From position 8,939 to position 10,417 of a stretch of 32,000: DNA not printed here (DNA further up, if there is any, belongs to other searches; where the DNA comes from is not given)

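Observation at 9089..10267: DarT (DUF4433) toxin and macrodomain antidote fused in one archaeal polypeptide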

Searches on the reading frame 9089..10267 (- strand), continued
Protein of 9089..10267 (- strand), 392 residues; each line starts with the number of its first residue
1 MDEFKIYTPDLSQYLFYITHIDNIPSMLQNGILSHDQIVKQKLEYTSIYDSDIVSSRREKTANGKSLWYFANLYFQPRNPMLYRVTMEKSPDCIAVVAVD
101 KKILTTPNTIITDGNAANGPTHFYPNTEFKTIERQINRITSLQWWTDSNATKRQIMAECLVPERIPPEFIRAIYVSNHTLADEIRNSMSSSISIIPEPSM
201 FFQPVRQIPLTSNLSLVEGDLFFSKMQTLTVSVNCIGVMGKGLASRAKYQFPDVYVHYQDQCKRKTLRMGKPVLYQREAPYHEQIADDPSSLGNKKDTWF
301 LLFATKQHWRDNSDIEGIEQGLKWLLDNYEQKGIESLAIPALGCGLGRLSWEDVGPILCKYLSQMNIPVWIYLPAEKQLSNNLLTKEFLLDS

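Call 51: predict_structure(alignment_id=A1)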
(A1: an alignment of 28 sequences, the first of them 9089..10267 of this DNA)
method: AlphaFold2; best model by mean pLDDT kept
length: 392 residues; sequences in the alignment: 28
mean_pLDDT: 84.6   pTM: 0.83
mean pLDDT of the five models: 84.6, 82.5, 81.5, 79.7, 74.0
residues with pLDDT >= 90: 180; 70-90: 153; 50-70: 50; < 50: 9
segments of 3 or more residues with pLDDT < 50: 1-7
pLDDT, mean of each block of 10 residues (from residue 1): 42 94 95 95 90 83 91 92 89 97 95 86 92 87 64 86 97 96 91 93 92 92 82 70 58 82 84 82 67 67 82 87 94 90 64 90 96 79 91 66
secondary structure, 60 per line:
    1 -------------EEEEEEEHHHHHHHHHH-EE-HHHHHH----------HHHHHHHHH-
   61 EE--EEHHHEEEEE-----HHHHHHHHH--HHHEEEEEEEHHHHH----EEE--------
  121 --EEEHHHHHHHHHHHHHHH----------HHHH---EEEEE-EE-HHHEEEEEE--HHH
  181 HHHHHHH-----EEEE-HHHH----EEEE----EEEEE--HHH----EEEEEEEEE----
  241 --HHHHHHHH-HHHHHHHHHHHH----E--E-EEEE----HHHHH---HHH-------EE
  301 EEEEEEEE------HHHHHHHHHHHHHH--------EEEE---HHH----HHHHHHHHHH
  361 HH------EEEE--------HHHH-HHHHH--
elements in order: E14-20 H21-30 H35-40 H51-59 E70-74 H80-88 E94-100 H101-105 E110-112 E123-125 H126-140 H151-154 E158-162 E170-175 H178-187 E193-196 H198-201 E206-209 E214-218 E228-236 H243-250 H252-263 E273-276 H281-285 E299-308 H315-328 E337-340 H351-362 E369-372 H381-384 H386-390

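Call 56: fold_search(model_id=the predicted structure, library=pdb)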
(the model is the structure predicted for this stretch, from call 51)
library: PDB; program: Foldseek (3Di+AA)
matches with E <= 10: 894; with E <= 0.001: 179
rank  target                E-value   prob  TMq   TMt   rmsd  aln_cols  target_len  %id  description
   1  7omu_AAA              7.3e-49  1.00  0.89  0.93   2.2       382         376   52  Thermosipho africanus DarTG in complex with ADP-ribose (released 2021-06-23)
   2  7omv                  6.7e-12  1.00  0.43  0.76   5.8       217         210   20  Thermus sp. 2.9 DarT (released 2021-06-23)
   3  5m31                  7.5e-12  1.00  0.35  0.86   2.5       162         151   33  Macrodomain of Thermus aquaticus DarG (released 2016-12-21)
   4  7omy_AAA              8.4e-12  1.00  0.43  0.77   3.0       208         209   19  Thermus sp. 2.9 DarT in complex with carba-NAD+ and ssDNA (released 2021-06-23)
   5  5m3e                  1.0e-11  1.00  0.36  0.89   2.3       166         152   32  Macrodomain of Thermus aquaticus DarG in complex with ADP-ribose (released 2016-12-21)
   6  7omx                  6.9e-11  1.00  0.40  0.76   3.7       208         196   19  Thermus sp. 2.9 DarT in complex with carba-NAD+ (released 2021-06-23)
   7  7yk3_A                6.9e-11  1.00  0.41  0.68   4.1       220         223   18  Crystal structure of DarTG toxin-antitoxin complex from Mycobacterium tuberculosis (released 2023-05-31)
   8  7omw                  7.7e-11  1.00  0.41  0.77   3.4       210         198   20  Thermus sp. 2.9 DarT in complex with NAD+ (released 2021-06-23)
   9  7yk3_C                1.2e-10  1.00  0.41  0.70   3.6       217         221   18  Crystal structure of DarTG toxin-antitoxin complex from Mycobacterium tuberculosis (released 2023-05-31)
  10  5m3i_A                1.5e-10  1.00  0.35  0.86   2.2       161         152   30  Macrodomain of Mycobacterium tuberculosis DarG (released 2016-12-21)
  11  8baq                  2.7e-09  1.00  0.36  0.63   5.4       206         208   17  E. coli C7 DarT1 in complex with NAD+ (released 2023-07-12)
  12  2l8r_MODEL_1_A        5.1e-09  1.00  0.33  0.79   4.0       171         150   22  Solution structure of human protein C6orf130 in complex with ADP-ribose (released 2011-02-23)
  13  4j5q                  1.7e-08  1.00  0.32  0.79   3.3       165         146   22  TARG1 (C6orf130), Terminal ADP-ribose Glycohydrolase 1, apo structure (released 2013-03-27)
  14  4j5r_B                2.1e-08  1.00  0.32  0.83   2.5       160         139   21  TARG1 (C6orf130), Terminal ADP-ribose Glycohydrolase 1 bound to ADP-HPD (released 2013-03-27)
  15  4j5s_A                3.5e-08  1.00  0.32  0.80   2.7       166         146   22  TARG1 (C6orf130), Terminal ADP-ribose Glycohydrolase 1 ADP-ribose complex (released 2013-03-27)
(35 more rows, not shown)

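Call 67: search_dna_similar(query=window:9089-10267:-, collection=plasmids, mode=protein, max_rows=15)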
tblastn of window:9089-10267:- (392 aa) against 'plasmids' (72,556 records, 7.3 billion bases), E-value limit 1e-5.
Records with a match: 118; places in all: 119; records where one place covers at least 80% of the query: 46.
Best place of each record, by identity: <60% 118.
By first word of the organism name: Bacillus 34; Zymomonas 16; Rhizobium 7; Moraxella 6; Agrobacterium 5; Synechocystis 4; Cytobacillus 3; Sulfitobacter 3; Klebsiella 2; Streptomyces 2; and 32 more.
By predicted mobility (MOB-suite, as given by PLSDB): non-mobilizable 81; conjugative 20; mobilizable 17.
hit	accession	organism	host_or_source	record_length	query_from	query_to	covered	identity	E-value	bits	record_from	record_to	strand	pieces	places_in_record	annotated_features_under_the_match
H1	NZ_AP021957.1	Klebsiella quasipneumoniae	-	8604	13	387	89%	32.1%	7e-37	181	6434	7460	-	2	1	DUF4433 domain-containing protein | macro domain-containing protein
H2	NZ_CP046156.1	Leptolyngbya sp. BL0902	cell culture,open pond on an algae farm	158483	14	375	92%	28.9%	9e-35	143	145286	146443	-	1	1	DUF4433 domain-containing protein | macro domain-containing protein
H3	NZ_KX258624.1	Bacillus thuringiensis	-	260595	14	375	85%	31.0%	6e-31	160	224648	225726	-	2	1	DUF4433 domain-containing protein | macro domain-containing protein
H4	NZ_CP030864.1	Streptomyces globosus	cell culture,environment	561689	6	374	94%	28.1%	3e-33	139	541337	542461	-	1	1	DUF4433 domain-containing protein | macro domain-containing protein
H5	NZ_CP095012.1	Streptomyces sp. 2P-4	cell culture,mudflats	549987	6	374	91%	28.9%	4e-29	154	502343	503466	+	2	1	macro domain-containing protein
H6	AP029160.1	Pigmentibacter ruber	Homo sapiens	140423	12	379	94%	28.1%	7e-32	135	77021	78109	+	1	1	darT: toxin-antitoxin system toxin DarT | macro domain-containing protein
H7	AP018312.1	Aulosira laxa NIES-50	-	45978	11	383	87%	30.3%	1e-18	154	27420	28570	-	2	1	hypothetical protein (x2)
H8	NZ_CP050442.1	Tolypothrix sp. PCC 7910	cell culture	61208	11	383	87%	30.3%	1e-18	154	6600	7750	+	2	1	DUF4433 domain-containing protein | macro domain-containing protein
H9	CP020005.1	Bacillus thuringiensis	Bacillus thuringiensis subsp,whole ...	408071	14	383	87%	30.1%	3e-29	155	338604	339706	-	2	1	hypothetical protein | Appr-1-p processing protein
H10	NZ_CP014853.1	Bacillus thuringiensis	soil,soil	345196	14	375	85%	30.7%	2e-29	155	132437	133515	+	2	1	DUF4433 domain-containing protein | macro domain-containing protein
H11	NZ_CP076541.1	Bacillus thuringiensis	-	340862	14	375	85%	30.7%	2e-29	155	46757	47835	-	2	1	DUF4433 domain-containing protein | macro domain-containing protein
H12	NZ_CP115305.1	Bacillus cereus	microbe,Penaeus vannamei pond water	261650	14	375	85%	30.3%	1e-28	153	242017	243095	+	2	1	DUF4433 domain-containing protein | macro domain-containing protein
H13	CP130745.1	Bacillus thuringiensis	rhizhosphere soil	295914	14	375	85%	30.0%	1e-28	152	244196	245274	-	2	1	DUF4433 domain-containing protein | macro domain-containing protein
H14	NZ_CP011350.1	Bacillus thuringiensis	tobacco,single cell,roots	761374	14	375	85%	30.0%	1e-28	152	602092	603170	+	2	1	DUF4433 domain-containing protein | macro domain-containing protein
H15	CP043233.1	Bacillus thuringiensis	whole organism,soil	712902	14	375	85%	30.0%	1e-28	152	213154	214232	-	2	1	DUF4433 domain-containing protein | macro domain-containing protein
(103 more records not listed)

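Call 68: search_dna_similar(query=window:9089-10267:-, collection=phages, mode=protein, max_rows=15)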
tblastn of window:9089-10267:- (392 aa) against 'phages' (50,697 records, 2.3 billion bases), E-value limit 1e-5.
Records with a match: 265; places in all: 265; records where one place covers at least 80% of the query: 1.
Best place of each record, by identity: <60% 265.
By first word of the organism name: Pseudomonas 72; Erwinia 53; Escherichia 45; Salmonella 23; Serratia 17; Klebsiella 9; Vibrio 8; Streptomyces 7; Rhodococcus 4; Shigella 3; and 17 more.
By host as written in the record: - 34; Erwinia amylovora 29; Escherichia coli 28; Pseudomonas aeruginosa 28; Erwinia amylovora ATCC 29780 18; Klebsiella pneumoniae 11; Pseudomonas aeruginosa PAO1 8; Pseudomonas fluorescens SBW25 4; and 68 more.
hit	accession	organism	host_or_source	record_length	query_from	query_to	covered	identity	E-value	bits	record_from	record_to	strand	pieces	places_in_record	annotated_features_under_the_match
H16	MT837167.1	Bacteriophage sp.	human fecal samples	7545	8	375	94%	30.4%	7e-30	127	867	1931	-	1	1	record has no annotation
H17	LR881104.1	Klebsiella phage vB_KvM-Eowyn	-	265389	202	373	44%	38.7%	2e-23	108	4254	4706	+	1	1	Appr-1-p processing enzyme family protein | hypothetical protein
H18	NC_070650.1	Klebsiella phage vB_KvM-Eowyn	-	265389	202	373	44%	38.7%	2e-23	108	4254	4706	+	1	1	Appr-1-p processing enzyme family protein | hypothetical protein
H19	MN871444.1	Serratia phage KpGz_1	Klebsiella pneumoniae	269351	202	373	44%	38.7%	2e-23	108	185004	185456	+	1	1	record has no annotation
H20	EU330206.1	Escherichia phage phiEco32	Escherichia coli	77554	218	373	40%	42.7%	2e-23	108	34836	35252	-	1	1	Appr-1-p processing enzyme family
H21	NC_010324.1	Escherichia phage phiEco32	Escherichia coli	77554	218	373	40%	42.7%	2e-23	108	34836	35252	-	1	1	Appr-1-p processing enzyme family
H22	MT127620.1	Escherichia phage PGN6866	Escherichia coli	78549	218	373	40%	42.0%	3e-23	107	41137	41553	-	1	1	hypothetical protein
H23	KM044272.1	Escherichia phage vB_EcoP_SU10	Escherichia coli ECOR10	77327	218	373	40%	42.0%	4e-23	107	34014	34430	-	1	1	Appr-1-p processing enzyme family protein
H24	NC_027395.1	Escherichia phage vB_EcoP_SU10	Escherichia coli ECOR10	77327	218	373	40%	42.0%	4e-23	107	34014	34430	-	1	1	Appr-1-p processing enzyme family protein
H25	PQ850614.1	Escherichia phage LorandFenyves_Bas91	Escherichia coli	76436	218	373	40%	42.0%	6e-23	107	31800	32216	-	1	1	phosphatase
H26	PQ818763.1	Shigella phage ShigP1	Shigella flexneri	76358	218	373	40%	42.0%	6e-23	107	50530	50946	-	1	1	Appr-1-p processing enzyme family protein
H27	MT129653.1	Escherichia phage MN03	enteropathogenic Escherichia coli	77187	218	373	40%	42.0%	6e-23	107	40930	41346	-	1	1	hypothetical protein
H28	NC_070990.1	Escherichia phage MN03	enteropathogenic Escherichia coli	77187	218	373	40%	42.0%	6e-23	107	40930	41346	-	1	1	hypothetical protein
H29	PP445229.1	Escherichia phage EC.W2-6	Escherichia coli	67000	218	373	40%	42.0%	6e-23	107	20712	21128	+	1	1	hypothetical protein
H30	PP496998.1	Escherichia phage EC.W14-3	Escherichia coli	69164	218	373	40%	42.0%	6e-23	107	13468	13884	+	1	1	hypothetical protein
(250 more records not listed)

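Call 69: get_annotated_region(hit=H6, flank=2500)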
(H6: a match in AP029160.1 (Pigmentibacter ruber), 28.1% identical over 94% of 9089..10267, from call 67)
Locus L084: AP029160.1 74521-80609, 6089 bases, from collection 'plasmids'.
description: Pigmentibacter ruber GTC16762 plasmid pGTC16762-1 DNA, complete sequence
organism: Pigmentibacter ruber (NCBI taxid 2683196)
taxonomy: Bacteria; Bdellovibrionota; Oligoflexia; Silvanigrellales; Silvanigrellaceae; Pigmentibacter; Pigmentibacter ruber
host: -; source: Homo sapiens; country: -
typing (MOB-suite, as given by PLSDB): non-mobilizable
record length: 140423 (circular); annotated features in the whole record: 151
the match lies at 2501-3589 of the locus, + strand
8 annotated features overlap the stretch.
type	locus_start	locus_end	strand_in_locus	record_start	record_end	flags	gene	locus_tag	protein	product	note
CDS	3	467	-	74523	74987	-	-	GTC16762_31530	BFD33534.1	hypothetical protein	-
CDS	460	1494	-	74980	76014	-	xerD_4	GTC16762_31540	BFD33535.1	site-specific tyrosine recombinase XerD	-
CDS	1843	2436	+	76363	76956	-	-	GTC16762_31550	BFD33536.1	hypothetical protein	-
CDS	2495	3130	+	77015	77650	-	darT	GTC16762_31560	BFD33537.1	toxin-antitoxin system toxin DarT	-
CDS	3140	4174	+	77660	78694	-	-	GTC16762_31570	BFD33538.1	macro domain-containing protein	-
CDS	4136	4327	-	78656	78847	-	-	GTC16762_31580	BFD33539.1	hypothetical protein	-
CDS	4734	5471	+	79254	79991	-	-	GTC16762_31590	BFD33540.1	transporter substrate-binding domain-containing protein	-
CDS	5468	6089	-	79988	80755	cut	-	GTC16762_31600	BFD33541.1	hypothetical protein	-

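Call 70: get_annotated_region(hit=H1, flank=2500)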
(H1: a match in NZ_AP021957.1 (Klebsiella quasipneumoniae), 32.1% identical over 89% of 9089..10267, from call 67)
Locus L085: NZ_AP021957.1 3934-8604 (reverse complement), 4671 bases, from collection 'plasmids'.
description: Klebsiella quasipneumoniae strain WP3-W18-CRE-02 plasmid pWP3-W18-CRE-02_7, complete sequence
organism: Klebsiella quasipneumoniae (NCBI taxid 1463165)
taxonomy: Bacteria; Pseudomonadota; Gammaproteobacteria; Enterobacterales; Enterobacteriaceae; Klebsiella; Klebsiella quasipneumoniae
host: -; source: -; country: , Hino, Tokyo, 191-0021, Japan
typing (MOB-suite, as given by PLSDB): non-mobilizable; replicon ColRNAI_rep_cluster_1987
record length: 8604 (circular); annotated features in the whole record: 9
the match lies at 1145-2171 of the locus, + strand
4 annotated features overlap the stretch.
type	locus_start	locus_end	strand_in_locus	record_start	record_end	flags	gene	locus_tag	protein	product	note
CDS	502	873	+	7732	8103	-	-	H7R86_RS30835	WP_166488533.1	hypothetical protein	-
CDS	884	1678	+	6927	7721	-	-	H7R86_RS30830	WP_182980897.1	DUF4433 domain-containing protein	-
CDS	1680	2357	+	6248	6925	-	-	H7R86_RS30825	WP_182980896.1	macro domain-containing protein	-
CDS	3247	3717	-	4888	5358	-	-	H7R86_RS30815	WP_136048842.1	hypothetical protein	-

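Call 71: search_protein_representatives(protein=window:9089-10267:-)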
Query: 392 residues. Proteins with E-value up to 0.001 (for the whole library): 8296; up to 1e-10: 3946; up to 1e-30: 122. The best 150 are listed.
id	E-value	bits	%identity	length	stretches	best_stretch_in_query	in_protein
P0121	6.5e-124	430.5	51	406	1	15-390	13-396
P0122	2.3e-116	405.6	51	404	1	13-392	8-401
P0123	1.2e-109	383.5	54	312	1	81-390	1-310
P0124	7.4e-109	380.9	46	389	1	14-390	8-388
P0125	9.8e-103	360.7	47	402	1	13-390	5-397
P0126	3.8e-101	355.5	47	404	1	13-392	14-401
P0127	1.9e-99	349.9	44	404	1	13-378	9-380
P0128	1.5e-98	347.0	47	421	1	9-382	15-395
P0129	9.4e-98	344.3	46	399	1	13-377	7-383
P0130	3.5e-97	342.5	45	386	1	15-390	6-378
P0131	1.2e-93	330.8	45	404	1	13-391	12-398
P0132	2.3e-93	329.9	44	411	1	14-380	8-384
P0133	3.8e-92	325.9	45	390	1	14-391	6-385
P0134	1.5e-91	323.9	43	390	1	14-379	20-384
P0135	2.2e-90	320.1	41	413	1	15-391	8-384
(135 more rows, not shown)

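Call 75: list_cluster_members(proteins=[P0001])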
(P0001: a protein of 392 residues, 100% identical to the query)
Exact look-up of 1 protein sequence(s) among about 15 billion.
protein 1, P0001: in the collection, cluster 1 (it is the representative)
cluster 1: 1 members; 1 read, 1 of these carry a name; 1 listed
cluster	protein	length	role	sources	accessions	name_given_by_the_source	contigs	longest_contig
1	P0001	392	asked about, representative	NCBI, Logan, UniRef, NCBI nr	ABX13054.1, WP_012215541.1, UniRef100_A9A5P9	DarT ssDNA thymidine ADP-ribosyltransferase family protein [Nitrosopumilus maritimus] | Uncharacterized protein n=1 Tax=Nitrosopumilus maritimus (strain SCM1) TaxID=436308 ...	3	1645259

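Call 78: search_protein_families(library=padloc, alignment_id=A3, max_evalue=0.00001)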
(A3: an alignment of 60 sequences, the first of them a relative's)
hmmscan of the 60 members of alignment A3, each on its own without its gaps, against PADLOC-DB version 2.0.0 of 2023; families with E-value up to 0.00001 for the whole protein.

A. member 1, L005:5108-5950:+ (281 aa): 0 families

B. families by the number of members that match (of 60 scanned): 137 families (the first 25 are shown)
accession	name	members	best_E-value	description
PDLC02870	DpdF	3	2.5e-15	DpdF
PDLC03960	SngC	2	1.2e-40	-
PDLC02503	BrxHI|BrxHII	2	6.2e-37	BrxHI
PDLC00013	DruE1|DruE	2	2.3e-35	SNF2 family N-terminal domain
PDLC00037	DruE3|DruE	2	8.1e-35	SNF2 family N-terminal domain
PDLC02991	DarT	2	6.7e-34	-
PDLC00036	DruE3|DruE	2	1.1e-28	SNF2 family N-terminal domain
PDLC00035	DruE3|DruE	2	3.2e-26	SNF2 family N-terminal domain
PDLC02501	BrxHI|BrxHII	2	2.2e-23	BrxHI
PDLC03928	PsyrT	2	4.7e-23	-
PDLC02570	DrmA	2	4.7e-21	DrmA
PDLC02569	DrmA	2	5.7e-19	DrmA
PDLC00015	DruE2|DruE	2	6.4e-19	SNF2 family N-terminal domain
PDLC02864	DpdF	2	1.5e-18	DpdF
PDLC02897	DpdJ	2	2.9e-18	DpdJ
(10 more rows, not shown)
